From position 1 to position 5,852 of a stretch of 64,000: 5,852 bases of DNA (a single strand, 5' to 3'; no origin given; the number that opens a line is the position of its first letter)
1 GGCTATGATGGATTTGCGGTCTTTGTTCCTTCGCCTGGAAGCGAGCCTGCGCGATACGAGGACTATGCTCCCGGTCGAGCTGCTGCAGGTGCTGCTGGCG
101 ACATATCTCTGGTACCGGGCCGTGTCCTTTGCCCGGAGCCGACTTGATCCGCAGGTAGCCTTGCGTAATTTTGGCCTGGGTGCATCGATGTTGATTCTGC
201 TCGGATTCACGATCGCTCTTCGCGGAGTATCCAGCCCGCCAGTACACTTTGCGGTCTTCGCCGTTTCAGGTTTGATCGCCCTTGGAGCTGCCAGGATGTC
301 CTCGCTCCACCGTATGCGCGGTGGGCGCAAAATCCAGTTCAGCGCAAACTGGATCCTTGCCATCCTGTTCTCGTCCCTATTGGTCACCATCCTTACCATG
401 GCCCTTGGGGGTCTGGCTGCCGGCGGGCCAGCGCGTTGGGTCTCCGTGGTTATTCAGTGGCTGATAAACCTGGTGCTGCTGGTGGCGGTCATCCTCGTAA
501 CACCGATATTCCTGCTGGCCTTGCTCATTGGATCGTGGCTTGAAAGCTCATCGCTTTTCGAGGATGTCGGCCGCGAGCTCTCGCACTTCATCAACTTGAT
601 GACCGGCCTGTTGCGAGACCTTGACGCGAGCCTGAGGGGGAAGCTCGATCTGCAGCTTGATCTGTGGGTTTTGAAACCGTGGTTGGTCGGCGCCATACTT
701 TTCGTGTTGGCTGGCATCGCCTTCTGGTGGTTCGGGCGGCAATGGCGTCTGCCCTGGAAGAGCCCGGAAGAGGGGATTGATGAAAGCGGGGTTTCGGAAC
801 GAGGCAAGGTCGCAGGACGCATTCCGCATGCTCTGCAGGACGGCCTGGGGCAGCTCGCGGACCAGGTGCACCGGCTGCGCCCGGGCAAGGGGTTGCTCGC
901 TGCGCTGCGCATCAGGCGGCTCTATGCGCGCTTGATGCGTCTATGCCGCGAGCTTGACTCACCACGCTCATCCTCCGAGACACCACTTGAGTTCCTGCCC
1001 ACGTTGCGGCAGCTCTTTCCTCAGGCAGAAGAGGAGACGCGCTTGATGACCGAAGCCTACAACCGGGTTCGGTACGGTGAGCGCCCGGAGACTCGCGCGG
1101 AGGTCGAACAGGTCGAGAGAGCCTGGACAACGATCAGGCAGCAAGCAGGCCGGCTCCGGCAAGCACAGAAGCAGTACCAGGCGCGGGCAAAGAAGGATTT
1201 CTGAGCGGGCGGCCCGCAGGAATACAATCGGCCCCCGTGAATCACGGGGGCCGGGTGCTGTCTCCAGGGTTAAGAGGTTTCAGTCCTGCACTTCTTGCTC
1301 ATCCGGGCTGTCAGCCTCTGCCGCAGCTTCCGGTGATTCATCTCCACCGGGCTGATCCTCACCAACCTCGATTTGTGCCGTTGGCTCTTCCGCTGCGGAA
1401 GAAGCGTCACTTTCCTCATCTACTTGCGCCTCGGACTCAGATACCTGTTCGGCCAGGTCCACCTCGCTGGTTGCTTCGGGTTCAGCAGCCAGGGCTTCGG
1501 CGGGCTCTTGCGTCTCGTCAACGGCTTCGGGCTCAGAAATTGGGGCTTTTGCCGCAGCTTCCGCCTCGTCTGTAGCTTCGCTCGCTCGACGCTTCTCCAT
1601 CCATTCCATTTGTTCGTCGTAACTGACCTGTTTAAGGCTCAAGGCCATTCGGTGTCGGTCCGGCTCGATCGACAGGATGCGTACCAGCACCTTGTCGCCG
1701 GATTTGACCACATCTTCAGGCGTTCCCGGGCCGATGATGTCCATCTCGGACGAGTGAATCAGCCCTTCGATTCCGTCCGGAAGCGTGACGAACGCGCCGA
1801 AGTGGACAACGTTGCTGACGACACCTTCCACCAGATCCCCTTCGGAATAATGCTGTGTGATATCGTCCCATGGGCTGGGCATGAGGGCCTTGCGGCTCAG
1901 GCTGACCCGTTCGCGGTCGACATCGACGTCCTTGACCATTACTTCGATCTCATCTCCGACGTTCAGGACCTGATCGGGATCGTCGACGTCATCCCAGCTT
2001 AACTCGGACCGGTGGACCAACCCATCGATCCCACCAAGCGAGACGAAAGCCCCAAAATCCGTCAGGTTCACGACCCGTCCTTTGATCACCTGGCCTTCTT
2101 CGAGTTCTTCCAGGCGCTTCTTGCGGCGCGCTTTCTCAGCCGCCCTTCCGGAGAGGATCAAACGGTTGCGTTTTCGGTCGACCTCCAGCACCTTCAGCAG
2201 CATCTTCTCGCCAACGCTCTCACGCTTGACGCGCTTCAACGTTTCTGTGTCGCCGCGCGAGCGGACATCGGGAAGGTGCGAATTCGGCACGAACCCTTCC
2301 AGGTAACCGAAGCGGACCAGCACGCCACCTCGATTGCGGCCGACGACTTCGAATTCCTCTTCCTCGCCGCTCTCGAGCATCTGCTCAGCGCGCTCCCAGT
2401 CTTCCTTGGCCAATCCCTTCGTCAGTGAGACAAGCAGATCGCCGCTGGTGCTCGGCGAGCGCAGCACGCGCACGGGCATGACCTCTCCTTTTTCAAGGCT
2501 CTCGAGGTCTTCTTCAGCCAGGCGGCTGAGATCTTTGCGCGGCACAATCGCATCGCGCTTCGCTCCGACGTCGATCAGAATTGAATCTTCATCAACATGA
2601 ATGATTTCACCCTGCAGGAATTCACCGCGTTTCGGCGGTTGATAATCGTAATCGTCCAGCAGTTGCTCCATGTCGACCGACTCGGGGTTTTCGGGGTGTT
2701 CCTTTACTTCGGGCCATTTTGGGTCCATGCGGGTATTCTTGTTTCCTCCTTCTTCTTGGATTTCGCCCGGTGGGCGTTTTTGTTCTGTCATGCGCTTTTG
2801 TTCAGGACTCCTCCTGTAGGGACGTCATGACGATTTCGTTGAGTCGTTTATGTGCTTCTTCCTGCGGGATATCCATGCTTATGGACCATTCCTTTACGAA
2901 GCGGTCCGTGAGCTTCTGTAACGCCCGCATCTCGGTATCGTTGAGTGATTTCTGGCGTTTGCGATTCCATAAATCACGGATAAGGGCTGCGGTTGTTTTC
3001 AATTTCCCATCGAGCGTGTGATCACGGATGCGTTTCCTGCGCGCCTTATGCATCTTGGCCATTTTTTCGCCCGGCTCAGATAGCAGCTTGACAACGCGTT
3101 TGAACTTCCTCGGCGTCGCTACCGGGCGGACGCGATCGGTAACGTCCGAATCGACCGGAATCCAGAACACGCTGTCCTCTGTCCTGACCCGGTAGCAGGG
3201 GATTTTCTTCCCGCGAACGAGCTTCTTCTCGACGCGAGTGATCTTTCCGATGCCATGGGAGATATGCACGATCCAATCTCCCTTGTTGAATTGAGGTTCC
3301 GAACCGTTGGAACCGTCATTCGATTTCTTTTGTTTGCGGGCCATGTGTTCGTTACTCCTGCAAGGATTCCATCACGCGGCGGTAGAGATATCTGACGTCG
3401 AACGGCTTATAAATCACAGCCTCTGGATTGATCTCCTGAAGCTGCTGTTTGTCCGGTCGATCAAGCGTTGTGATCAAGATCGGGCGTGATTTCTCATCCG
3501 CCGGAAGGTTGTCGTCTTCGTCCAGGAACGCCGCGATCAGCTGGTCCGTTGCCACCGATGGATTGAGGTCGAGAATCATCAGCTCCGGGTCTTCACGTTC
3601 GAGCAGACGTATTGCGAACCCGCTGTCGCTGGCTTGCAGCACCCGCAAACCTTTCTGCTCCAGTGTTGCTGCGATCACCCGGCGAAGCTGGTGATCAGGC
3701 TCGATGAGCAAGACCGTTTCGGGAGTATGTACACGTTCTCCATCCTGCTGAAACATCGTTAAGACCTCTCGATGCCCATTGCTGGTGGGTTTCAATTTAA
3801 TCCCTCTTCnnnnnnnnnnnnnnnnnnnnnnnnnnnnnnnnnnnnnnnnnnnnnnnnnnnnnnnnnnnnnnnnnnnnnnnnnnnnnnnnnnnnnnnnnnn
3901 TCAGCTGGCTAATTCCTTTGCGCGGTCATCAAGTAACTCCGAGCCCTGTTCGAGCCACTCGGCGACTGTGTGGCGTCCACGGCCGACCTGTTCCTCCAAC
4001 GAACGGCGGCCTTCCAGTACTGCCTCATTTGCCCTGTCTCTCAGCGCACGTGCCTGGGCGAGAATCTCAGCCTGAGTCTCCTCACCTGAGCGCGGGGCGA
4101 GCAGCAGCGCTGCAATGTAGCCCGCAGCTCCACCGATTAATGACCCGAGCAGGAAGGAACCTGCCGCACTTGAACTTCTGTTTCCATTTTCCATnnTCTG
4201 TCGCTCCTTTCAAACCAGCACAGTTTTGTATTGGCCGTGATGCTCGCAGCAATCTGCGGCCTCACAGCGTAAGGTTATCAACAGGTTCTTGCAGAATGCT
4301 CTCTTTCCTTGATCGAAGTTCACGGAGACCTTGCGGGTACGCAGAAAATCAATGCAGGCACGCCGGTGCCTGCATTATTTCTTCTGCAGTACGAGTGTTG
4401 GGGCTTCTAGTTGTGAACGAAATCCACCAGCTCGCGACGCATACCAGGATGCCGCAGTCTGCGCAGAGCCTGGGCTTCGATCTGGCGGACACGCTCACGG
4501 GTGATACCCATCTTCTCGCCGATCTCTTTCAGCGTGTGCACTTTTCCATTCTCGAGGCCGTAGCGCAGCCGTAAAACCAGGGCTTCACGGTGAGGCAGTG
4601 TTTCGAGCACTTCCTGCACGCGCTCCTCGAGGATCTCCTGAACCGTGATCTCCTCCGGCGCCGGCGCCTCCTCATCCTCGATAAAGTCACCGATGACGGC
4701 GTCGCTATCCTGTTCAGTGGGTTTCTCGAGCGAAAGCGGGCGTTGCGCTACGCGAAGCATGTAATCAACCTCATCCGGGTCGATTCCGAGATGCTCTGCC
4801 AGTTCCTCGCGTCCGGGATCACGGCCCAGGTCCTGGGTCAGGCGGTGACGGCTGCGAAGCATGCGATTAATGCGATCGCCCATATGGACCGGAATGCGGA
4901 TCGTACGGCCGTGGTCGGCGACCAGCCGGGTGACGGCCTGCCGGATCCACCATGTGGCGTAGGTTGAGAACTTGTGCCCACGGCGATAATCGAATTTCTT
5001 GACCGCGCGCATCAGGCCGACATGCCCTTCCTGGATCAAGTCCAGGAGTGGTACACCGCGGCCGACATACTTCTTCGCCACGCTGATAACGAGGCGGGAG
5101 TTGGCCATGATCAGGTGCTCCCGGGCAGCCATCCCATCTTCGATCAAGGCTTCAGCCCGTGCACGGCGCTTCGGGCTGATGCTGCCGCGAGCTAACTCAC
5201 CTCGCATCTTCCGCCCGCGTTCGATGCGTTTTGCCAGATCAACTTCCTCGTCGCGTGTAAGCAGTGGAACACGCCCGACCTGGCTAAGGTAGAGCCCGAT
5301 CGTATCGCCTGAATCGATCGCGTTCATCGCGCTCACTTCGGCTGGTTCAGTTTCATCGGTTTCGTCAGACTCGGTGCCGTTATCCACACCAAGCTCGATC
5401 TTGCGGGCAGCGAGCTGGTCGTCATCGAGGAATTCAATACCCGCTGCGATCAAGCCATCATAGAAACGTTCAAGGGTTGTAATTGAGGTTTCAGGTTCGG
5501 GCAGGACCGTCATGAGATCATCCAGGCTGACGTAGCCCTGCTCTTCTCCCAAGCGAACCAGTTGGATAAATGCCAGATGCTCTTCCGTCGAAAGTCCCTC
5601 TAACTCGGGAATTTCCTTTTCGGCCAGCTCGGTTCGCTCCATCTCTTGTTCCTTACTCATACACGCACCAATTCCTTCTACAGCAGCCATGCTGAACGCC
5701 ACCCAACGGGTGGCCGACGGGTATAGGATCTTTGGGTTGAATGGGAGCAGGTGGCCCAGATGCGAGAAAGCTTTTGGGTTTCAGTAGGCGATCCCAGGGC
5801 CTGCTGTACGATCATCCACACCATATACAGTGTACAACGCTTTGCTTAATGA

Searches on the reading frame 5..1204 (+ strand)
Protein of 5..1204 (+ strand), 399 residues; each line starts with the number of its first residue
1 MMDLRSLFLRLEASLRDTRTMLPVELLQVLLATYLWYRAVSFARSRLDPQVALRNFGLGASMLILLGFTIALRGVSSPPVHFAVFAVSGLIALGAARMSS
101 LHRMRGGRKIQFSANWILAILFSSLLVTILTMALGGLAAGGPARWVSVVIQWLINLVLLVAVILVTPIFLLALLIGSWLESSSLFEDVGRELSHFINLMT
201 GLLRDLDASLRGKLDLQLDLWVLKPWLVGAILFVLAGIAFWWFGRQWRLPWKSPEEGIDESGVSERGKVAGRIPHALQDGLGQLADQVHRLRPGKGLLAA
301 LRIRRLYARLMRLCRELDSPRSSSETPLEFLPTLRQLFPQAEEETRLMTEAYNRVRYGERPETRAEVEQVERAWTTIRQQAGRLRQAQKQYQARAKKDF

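Call 6: search_protein_families(library=pfam, proteins=[window:5-1204:+])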
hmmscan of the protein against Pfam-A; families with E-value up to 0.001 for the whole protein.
window:5-1204:+ (399 aa): 1 family
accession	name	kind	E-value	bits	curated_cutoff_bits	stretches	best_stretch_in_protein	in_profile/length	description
PF13559.11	DUF4129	-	2.4e-12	47.2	24.8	1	306-374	1-68/69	Domain of unknown function (DUF4129)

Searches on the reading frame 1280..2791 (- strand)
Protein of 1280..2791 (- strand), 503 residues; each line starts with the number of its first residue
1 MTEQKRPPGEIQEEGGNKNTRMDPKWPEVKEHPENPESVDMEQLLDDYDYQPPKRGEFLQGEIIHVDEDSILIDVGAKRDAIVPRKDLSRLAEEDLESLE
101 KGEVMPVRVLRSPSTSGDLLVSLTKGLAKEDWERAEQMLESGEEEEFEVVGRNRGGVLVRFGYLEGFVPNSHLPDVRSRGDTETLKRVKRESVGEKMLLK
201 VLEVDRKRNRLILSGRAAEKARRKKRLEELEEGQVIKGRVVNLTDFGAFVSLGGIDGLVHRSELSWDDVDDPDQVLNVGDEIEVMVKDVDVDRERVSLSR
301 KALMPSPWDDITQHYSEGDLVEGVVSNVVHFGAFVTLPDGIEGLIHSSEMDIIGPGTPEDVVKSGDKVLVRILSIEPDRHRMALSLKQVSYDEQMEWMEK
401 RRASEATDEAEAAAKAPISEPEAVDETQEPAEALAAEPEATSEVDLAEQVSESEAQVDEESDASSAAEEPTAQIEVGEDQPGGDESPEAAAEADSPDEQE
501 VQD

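Call 6: search_protein_families(library=pfam, proteins=[window:1280-2791:-])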
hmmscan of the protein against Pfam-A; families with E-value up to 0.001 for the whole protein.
window:1280-2791:- (503 aa): 4 families
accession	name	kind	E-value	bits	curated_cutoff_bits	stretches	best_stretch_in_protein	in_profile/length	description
PF00575.29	S1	-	1.9e-59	198.4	22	4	230-301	2-74/74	S1 RNA binding domain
PF23459.1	S1_RRP5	-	1.6e-14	54.7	27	2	230-299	1-71/72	RRP5 S1 domain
PF21710.3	Spt6_S1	-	7.4e-05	23.4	27.5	0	320-388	19-88/91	Spt6, S1/OB domain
PF17092.11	PCB_OB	-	0.00017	22.8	27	0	310-374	24-99/111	Penicillin-binding protein OB-like domain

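Call 79: search_protein_families(library=ncbifam, proteins=[window:1280-2791:-], max_evalue=0.00001)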
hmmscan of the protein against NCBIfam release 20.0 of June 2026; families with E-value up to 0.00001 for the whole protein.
window:1280-2791:- (503 aa): 32 families (the best 25 are shown)
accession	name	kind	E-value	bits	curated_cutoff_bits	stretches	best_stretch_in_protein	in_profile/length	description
NF004952.0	PRK06299.1-2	equivalog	1.4e-92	310.9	524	1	19-392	9-379/580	30S ribosomal protein S1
NF005208.0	PRK06676.1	equivalog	2.3e-92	310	368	1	48-409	11-370/391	30S ribosomal protein S1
NF000907.0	PRK00087.1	equivalog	1.9e-88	297.3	624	1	40-409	287-655/671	bifunctional 4-hydroxy-3-methylbut-2-enyl diphosphate reductase/30S ribosomal protein S1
TIGR00717.1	rpsA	equivalog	1.9e-76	257.7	577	1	43-391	5-347/516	30S ribosomal protein S1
NF004954.0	PRK06299.1-4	equivalog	1.6e-75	254.4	727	1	53-399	18-359/560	30S ribosomal protein S1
NF005911.0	PRK07899.1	equivalog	3e-74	250.5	691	1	55-474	35-452/486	30S ribosomal protein S1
NF004953.0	PRK06299.1-3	equivalog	1.2e-70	238.4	720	1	25-400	14-382/580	30S ribosomal protein S1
NF004955.0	PRK06299.1-5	equivalog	2.9e-66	223.9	878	1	35-401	6-368/566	30S ribosomal protein S1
NF004951.0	PRK06299.1-1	equivalog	1.6e-62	211.6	918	1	54-400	19-360/556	30S ribosomal protein S1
NF005639.0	PRK07400.1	equivalog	4e-62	209.9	460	2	40-313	17-277/318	30S ribosomal protein S1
NF010379.0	PRK13806.1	equivalog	3.1e-56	191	648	1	33-400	9-376/491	30S ribosomal protein S1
NF004956.0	PRK06299.1-6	equivalog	3.7e-53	181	711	1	32-401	8-370/554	30S ribosomal protein S1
NF005973.0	PRK08059.1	equivalog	1.8e-37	128.2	148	2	228-307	3-83/123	S1 domain-containing post-transcriptional regulator GSP13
NF040579.1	S1_dom_CvfD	subfamily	1.3e-35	122.1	117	2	231-305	2-77/113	CvfD/Ygs/GSP13 family RNA-binding post-transcriptional regulator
NF008805.1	PRK11824.1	equivalog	6.5e-29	100.8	471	2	224-302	604-682/683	polyribonucleotide nucleotidyltransferase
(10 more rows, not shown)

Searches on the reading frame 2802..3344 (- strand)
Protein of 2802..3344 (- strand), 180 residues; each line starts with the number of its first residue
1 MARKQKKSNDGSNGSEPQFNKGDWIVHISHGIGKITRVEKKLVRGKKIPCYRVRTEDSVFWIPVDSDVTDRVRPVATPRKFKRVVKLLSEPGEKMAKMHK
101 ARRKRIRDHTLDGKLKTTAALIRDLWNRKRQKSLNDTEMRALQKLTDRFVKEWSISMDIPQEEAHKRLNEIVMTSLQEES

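Call 6: search_protein_families(library=pfam, proteins=[window:2802-3344:-])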
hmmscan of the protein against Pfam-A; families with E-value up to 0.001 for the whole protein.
window:2802-3344:- (180 aa): 2 families
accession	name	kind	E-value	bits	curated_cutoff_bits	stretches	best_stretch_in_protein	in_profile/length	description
PF21095.3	CarD_C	-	9.8e-11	42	23.1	1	83-168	1-86/87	CarD, C-terminal domain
PF02559.22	CarD_TRCF_RID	-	1.2e-08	35.3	23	1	19-67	1-50/57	CarD-like/TRCF RID domain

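Call 79: search_protein_families(library=ncbifam, proteins=[window:2802-3344:-], max_evalue=0.00001)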
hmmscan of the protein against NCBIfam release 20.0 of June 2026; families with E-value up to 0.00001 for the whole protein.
window:2802-3344:- (180 aa): 0 families

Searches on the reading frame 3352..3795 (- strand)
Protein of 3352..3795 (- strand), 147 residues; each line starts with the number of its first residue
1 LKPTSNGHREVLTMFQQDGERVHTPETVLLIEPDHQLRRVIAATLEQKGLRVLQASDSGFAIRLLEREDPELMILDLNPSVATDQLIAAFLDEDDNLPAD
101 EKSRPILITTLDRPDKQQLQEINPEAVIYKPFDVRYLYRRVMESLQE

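Call 6: search_protein_families(library=pfam, proteins=[window:3352-3795:-])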
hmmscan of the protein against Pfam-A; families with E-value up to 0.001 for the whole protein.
window:3352-3795:- (147 aa): 1 family
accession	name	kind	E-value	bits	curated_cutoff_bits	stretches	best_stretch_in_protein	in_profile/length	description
PF00072.30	Response_reg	-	7.4e-08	33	30.2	1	28-140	1-109/111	Response regulator receiver domain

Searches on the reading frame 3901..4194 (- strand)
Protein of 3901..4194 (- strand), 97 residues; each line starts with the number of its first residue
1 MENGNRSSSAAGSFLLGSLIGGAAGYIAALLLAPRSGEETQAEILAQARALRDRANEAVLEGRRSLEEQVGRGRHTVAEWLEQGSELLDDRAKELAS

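Call 79: search_protein_families(library=ncbifam, proteins=[window:3901-4194:-], max_evalue=0.00001)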
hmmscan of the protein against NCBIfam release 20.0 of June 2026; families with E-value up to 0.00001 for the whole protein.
window:3901-4194:- (97 aa): 1 family
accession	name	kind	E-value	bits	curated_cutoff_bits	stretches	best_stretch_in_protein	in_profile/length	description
NF053524.1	thylo_ssl2009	equivalog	4.5e-06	27.3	58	1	11-72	8-73/90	ssl2009 family thylakoid membrane protein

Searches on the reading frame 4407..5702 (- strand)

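Call 6: search_protein_families(library=pfam, proteins=[window:4407-5702:-])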
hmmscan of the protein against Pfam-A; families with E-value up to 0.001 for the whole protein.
window:4407-5702:- (431 aa): 5 families
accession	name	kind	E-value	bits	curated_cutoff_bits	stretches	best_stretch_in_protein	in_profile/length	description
PF04542.20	Sigma70_r2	-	1.9e-21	76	24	1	197-267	1-71/71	Sigma-70 region 2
PF04539.22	Sigma70_r3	-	6.8e-21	74.6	25.3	1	277-351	2-76/78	Sigma-70 region 3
PF04545.22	Sigma70_r4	-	2.6e-18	65.7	24.1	1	365-418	1-50/50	Sigma-70, region 4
PF00140.25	Sigma70_r1_2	-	3.3e-14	53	22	1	133-164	1-32/34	Sigma-70 factor, region 1.2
PF03979.19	Sigma70_r1_1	-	9.8e-08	32.3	22.5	1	46-117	8-76/81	Sigma-70 factor, region 1.1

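Call 79: search_protein_families(library=ncbifam, proteins=[window:4407-5702:-], max_evalue=0.00001)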
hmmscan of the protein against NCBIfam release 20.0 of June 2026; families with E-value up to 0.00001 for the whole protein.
window:4407-5702:- (431 aa): 46 families (the best 25 are shown)
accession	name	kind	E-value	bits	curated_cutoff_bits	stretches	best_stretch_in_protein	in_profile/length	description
NF004208.0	PRK05658.1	equivalog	8.3e-124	414.9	555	2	192-430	392-630/631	RNA polymerase sigma factor RpoD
NF006666.0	PRK09210.1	equivalog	3.6e-116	388.5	572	2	183-429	123-369/370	RNA polymerase sigma factor RpoD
NF004561.0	PRK05901.1-3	equivalog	3.2e-108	363.2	582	1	111-429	217-536/537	RNA polymerase sigma factor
NF005920.0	PRK07921.1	subfamily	4.2e-103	344.8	464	1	114-421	11-319/328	RNA polymerase sigma factor SigB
NF004560.0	PRK05901.1-1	equivalog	2e-99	334.1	711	1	129-428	210-514/516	RNA polymerase sigma factor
TIGR02393.1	RpoD_Cterm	equivalog_domain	4.1e-98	327.7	354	1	193-429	1-237/238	RNA polymerase sigma factor RpoD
TIGR02997.1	Sig70-cyanoRpoD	subfamily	3.9e-95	318.5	384.5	1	133-417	1-298/298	RNA polymerase sigma factor, RpoD/SigA family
NF005643.0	PRK07406.1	equivalog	1.2e-94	317.6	500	1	110-426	64-393/397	RNA polymerase sigma factor RpoD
NF004562.0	PRK05901.1-4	equivalog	5.3e-94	315.7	779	2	191-428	315-552/571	RNA polymerase sigma factor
NF041931.2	MzaA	equivalog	1.4e-92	311.8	800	1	177-430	460-715/726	MZA anti-phage system associated sigma-70 family RNA polymerase sigma factor MzaA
NF005785.0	PRK07598.1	equivalog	1.2e-89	301.1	554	2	184-429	167-411/415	RNA polymerase sigma factor SigC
NF004207.0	PRK05657.1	equivalog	1.8e-81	274.1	394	1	189-418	86-315/329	RNA polymerase sigma factor RpoS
TIGR02394.1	rpoS_proteo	equivalog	1.7e-80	270.6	378.7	1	189-419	43-273/285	RNA polymerase sigma factor RpoS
NF005642.0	PRK07405.1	subfamily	9.6e-80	268.1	524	1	131-418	7-307/318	RNA polymerase sigma factor SigD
NF004615.0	PRK05949.1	subfamily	6.4e-77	258.6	530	1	125-418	10-316/327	RNA polymerase sigma factor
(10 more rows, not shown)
